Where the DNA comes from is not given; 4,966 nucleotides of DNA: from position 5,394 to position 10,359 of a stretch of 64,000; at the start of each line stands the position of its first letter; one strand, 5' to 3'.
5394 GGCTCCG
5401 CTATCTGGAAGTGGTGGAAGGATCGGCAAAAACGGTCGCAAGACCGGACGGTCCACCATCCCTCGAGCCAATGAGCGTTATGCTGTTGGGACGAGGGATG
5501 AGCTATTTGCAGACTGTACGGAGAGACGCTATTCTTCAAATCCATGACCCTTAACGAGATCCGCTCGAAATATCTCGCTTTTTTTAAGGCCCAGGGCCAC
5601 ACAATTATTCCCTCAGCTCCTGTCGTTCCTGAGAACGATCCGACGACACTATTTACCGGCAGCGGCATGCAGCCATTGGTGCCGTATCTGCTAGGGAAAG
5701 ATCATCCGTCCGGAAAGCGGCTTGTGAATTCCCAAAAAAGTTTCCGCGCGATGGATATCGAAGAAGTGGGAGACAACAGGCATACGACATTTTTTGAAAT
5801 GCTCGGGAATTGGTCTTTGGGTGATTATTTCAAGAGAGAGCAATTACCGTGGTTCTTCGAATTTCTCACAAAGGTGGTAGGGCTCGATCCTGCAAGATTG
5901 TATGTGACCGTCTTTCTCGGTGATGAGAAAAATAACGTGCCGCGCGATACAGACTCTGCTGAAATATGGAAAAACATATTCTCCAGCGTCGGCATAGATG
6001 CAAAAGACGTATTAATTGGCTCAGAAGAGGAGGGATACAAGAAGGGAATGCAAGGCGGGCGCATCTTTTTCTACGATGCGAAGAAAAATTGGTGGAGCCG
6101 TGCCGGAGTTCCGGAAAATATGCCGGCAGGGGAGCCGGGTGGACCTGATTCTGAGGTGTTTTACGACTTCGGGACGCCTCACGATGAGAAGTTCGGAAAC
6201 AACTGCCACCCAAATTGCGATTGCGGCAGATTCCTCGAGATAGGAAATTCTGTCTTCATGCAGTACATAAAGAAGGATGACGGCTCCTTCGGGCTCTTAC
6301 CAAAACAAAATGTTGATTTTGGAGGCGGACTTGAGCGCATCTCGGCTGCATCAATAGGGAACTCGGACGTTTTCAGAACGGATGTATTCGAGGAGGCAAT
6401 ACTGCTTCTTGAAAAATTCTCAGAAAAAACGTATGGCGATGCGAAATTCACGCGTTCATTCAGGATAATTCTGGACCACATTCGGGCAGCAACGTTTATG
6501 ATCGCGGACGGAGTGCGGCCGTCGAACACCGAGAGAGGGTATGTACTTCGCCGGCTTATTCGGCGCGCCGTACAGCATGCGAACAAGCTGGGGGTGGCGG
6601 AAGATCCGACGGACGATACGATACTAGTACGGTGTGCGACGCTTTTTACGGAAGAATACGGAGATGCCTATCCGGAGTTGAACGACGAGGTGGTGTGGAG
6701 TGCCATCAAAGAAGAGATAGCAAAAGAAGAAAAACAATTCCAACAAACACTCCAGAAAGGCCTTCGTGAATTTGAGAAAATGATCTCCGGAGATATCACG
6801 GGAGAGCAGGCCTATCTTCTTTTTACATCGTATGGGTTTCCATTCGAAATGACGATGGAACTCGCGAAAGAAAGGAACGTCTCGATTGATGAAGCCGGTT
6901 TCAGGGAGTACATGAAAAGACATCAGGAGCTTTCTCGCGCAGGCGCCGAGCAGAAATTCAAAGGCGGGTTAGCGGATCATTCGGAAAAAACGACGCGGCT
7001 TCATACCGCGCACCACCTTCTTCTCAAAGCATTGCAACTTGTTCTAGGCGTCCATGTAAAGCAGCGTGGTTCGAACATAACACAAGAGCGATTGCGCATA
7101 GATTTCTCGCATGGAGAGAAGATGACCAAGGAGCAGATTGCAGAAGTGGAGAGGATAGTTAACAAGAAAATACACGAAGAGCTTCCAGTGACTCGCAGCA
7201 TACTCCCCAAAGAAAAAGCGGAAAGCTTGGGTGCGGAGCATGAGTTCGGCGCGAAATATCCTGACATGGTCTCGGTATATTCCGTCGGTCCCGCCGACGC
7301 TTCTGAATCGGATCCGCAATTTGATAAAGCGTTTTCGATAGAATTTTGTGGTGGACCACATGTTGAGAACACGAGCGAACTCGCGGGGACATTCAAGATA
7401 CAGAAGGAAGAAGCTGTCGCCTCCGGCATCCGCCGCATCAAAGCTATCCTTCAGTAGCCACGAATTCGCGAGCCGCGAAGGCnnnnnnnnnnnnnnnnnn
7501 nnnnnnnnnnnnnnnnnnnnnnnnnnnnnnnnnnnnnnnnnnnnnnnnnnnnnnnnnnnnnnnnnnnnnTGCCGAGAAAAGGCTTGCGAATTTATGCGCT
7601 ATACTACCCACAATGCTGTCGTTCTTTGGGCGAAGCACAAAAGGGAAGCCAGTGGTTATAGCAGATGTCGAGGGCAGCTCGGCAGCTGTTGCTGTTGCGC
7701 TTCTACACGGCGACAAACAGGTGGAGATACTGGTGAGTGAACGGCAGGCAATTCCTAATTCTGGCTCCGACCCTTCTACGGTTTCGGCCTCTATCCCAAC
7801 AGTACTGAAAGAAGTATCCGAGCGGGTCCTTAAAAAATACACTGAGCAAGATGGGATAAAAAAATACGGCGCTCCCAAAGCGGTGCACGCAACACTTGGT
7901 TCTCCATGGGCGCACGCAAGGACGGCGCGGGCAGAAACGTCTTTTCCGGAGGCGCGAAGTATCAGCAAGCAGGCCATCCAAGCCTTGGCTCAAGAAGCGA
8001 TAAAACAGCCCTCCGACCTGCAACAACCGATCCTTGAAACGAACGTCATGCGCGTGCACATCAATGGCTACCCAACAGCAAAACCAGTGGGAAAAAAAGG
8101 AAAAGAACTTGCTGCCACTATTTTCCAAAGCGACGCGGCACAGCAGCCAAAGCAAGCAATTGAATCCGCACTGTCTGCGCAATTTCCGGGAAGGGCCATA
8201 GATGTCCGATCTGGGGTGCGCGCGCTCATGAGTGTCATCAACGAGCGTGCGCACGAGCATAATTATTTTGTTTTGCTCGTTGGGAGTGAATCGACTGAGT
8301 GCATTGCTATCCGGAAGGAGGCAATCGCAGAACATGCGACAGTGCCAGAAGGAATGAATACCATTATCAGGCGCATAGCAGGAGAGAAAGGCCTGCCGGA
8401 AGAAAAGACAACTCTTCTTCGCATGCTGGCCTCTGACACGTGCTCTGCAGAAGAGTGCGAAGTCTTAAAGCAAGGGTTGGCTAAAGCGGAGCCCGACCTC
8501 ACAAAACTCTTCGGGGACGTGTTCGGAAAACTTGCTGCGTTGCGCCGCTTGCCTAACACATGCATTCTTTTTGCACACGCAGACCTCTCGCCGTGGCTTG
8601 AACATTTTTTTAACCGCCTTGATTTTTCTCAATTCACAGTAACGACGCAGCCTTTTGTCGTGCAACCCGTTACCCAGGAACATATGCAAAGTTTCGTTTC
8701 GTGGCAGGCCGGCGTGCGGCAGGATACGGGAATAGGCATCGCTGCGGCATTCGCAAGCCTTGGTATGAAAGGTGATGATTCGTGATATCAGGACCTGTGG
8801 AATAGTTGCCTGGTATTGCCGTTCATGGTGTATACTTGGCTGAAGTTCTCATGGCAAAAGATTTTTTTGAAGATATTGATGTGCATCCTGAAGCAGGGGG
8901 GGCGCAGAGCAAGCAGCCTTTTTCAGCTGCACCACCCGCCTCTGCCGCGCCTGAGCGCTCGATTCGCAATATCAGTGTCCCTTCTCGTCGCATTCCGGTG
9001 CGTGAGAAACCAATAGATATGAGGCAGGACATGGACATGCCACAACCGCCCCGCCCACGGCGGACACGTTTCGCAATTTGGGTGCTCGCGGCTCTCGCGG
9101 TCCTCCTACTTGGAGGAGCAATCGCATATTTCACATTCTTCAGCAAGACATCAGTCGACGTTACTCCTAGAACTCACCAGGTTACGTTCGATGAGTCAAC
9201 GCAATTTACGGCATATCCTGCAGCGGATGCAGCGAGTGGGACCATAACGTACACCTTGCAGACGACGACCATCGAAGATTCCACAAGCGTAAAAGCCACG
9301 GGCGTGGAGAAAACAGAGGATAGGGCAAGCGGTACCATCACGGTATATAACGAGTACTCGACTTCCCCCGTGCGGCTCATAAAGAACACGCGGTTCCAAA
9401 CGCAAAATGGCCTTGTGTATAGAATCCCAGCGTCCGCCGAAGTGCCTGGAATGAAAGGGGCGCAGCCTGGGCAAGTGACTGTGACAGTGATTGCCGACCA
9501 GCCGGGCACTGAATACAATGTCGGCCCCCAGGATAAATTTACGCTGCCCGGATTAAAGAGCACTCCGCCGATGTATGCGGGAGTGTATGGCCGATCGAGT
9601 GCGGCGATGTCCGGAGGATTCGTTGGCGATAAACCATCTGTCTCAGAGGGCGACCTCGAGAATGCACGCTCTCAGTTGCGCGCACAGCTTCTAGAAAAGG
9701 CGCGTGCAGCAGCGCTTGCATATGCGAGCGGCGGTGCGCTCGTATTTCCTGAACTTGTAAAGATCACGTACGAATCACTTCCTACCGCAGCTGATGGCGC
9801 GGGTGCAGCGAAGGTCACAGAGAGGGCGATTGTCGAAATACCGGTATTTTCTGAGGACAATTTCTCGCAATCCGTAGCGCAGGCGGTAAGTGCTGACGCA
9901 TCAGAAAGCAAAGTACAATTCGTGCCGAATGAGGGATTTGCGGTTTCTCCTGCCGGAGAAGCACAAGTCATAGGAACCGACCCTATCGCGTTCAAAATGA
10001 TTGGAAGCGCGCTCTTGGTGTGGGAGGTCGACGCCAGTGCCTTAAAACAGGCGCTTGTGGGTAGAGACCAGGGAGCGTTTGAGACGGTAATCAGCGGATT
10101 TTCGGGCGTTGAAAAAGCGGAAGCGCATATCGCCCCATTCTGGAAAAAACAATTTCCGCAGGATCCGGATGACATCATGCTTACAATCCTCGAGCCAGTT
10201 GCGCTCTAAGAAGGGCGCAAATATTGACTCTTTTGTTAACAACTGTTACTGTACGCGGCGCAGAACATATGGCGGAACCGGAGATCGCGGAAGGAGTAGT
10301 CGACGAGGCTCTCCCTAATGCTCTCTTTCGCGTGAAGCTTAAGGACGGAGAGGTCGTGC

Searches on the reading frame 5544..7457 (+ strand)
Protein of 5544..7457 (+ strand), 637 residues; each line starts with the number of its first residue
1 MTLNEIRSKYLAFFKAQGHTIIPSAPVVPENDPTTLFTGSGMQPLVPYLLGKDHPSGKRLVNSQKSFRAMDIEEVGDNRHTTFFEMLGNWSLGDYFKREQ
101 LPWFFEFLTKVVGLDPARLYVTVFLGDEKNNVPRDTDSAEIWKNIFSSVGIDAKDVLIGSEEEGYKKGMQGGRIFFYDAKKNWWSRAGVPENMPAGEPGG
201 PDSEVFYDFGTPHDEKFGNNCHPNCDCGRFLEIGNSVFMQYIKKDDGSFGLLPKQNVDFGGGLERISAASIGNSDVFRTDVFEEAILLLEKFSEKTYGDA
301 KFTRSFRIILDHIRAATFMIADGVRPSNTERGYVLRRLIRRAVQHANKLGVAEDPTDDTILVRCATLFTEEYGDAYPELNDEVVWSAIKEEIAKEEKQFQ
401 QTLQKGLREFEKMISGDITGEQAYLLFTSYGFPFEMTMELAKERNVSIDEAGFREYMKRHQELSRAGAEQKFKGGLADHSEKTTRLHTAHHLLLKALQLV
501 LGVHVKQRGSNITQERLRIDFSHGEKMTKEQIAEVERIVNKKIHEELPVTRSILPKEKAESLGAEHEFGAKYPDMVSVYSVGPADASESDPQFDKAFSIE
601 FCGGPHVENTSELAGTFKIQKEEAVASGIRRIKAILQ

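Call 44: search_protein_families(library=pfam, proteins=[window:5544-7457:+], max_evalue=0.0001)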
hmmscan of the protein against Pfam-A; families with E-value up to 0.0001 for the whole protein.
window:5544-7457:+ (637 aa): 2 families
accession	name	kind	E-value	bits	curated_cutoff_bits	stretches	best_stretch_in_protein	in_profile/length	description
PF01411.24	tRNA-synt_2c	-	3.5e-120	402.6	30.3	1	5-487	1-449/552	tRNA synthetases class II (A)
PF07973.19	tRNA_SAD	-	6e-15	55.4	24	1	576-632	1-43/44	Threonyl and Alanyl tRNA synthetase second additional domain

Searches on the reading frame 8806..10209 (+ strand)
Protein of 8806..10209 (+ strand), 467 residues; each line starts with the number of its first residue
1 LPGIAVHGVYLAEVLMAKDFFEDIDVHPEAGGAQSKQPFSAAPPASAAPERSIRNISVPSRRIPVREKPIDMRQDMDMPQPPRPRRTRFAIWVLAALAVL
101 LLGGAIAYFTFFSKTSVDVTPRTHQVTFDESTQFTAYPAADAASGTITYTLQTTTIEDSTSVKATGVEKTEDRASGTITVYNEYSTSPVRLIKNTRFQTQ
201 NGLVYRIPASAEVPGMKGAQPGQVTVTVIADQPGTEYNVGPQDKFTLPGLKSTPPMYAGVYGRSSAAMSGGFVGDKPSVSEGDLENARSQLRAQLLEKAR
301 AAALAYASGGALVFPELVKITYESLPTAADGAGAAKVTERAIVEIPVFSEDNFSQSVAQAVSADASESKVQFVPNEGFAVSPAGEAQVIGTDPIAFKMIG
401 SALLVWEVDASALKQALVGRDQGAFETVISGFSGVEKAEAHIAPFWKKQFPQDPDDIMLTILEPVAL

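Call 44: search_protein_families(library=pfam, proteins=[window:8806-10209:+], max_evalue=0.0001)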
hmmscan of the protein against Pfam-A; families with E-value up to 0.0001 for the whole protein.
window:8806-10209:+ (467 aa): 1 family
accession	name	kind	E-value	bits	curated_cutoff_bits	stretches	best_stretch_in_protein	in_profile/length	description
PF21110.3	GlxA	-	1.6e-05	26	27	0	173-253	1-93/105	GlxA beta barrel domain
